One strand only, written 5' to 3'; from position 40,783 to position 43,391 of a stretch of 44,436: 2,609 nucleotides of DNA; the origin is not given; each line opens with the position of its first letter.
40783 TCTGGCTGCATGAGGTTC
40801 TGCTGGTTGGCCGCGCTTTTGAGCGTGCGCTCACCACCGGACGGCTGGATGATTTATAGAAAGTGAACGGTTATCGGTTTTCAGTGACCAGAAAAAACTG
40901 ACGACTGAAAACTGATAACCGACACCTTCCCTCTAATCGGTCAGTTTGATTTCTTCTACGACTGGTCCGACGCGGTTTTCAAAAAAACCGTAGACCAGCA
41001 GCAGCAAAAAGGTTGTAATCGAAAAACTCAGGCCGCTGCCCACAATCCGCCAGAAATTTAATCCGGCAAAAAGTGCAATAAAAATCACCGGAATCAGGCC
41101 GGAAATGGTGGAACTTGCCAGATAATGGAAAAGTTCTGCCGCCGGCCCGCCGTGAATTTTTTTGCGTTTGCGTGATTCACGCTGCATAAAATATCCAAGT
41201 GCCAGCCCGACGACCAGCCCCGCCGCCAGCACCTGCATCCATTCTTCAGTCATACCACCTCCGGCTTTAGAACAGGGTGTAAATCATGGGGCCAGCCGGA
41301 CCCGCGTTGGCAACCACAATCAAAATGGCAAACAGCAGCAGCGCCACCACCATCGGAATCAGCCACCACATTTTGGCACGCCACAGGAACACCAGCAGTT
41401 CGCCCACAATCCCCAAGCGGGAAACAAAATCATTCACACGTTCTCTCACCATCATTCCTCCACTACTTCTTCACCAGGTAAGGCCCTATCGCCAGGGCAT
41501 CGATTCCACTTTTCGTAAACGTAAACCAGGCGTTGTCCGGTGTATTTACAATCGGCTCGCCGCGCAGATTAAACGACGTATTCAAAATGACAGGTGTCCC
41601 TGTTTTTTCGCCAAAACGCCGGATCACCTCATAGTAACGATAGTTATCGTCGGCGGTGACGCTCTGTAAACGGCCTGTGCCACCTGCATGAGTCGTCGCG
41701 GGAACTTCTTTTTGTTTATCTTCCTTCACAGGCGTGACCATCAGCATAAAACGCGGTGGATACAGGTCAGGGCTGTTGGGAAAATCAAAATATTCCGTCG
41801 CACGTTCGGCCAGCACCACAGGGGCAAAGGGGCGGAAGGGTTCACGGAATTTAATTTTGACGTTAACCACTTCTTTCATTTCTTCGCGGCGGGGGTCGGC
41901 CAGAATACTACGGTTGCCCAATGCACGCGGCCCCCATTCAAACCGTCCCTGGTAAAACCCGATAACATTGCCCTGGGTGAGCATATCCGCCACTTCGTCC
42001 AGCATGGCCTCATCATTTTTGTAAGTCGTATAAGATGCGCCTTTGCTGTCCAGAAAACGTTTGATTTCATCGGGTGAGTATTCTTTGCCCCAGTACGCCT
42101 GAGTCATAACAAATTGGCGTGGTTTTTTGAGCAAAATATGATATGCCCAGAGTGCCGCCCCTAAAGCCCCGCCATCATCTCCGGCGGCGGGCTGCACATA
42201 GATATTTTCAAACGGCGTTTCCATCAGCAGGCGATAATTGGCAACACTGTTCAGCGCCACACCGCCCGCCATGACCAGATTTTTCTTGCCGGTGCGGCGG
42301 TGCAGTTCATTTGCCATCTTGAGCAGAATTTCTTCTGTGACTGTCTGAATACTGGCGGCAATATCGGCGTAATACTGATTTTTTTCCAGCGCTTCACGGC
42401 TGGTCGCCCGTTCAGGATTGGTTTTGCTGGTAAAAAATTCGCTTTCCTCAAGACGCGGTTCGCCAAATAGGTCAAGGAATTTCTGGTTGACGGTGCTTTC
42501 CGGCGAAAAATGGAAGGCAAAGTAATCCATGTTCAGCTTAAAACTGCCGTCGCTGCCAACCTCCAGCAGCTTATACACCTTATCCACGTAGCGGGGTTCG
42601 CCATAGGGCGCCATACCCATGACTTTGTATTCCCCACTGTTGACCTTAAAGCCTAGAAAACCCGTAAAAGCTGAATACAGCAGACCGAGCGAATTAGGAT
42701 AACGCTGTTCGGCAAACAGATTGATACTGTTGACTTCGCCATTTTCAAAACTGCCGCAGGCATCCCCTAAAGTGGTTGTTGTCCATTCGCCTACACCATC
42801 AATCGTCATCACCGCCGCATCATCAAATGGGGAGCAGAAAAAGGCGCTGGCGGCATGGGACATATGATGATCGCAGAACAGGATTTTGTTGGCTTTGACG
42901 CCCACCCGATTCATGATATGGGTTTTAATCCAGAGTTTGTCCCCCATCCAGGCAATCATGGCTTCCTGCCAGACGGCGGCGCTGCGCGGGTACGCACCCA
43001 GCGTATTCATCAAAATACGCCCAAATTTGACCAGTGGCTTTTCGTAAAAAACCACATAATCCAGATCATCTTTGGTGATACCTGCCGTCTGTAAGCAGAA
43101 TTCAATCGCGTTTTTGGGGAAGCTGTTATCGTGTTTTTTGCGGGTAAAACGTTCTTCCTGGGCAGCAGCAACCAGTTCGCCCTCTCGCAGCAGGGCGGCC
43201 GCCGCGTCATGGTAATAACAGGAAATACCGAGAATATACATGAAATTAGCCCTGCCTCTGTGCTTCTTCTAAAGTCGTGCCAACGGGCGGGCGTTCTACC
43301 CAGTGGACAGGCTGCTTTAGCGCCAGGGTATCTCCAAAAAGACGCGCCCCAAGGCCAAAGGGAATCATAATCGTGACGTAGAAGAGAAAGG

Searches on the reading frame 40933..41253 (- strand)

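Call 19: search_protein_families(library=pfam, proteins=[window:40933-41253:-], max_evalue=0.01)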
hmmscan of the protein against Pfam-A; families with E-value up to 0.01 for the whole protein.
window:40933-41253:- (106 aa): 1 family
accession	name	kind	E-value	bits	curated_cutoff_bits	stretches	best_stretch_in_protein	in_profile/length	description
PF03253.19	UT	-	0.0018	17.9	25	1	12-92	68-134/292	Urea transporter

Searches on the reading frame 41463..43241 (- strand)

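Call 19: search_protein_families(library=pfam, proteins=[window:41463-43241:-], max_evalue=0.01)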
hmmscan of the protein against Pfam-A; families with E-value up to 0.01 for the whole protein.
window:41463-43241:- (592 aa): 5 families
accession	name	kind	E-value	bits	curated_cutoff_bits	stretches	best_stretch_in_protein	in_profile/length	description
PF02543.21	Carbam_trans_N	-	2.2e-87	294.1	24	1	3-364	2-346/346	Carbamoyltransferase N-terminus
PF16861.10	Carbam_trans_C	-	1.9e-66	223.2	27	1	418-592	1-170/170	Carbamoyltransferase C-terminus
PF00814.31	TsaD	-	9.5e-08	32.5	24.8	1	180-338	104-237/264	tRNA N6-adenosine threonylcarbamoyltransferase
PF01869.26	BcrAD_BadFG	-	1.3e-05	25.3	31.5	1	280-366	184-271/271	BadF/BadG/BcrA/BcrD ATPase family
PF22521.2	HypF_C_2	-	0.0022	18.3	27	1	283-340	158-215/241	Carbamoyltransferase, Kae1-like Domain, second subdomain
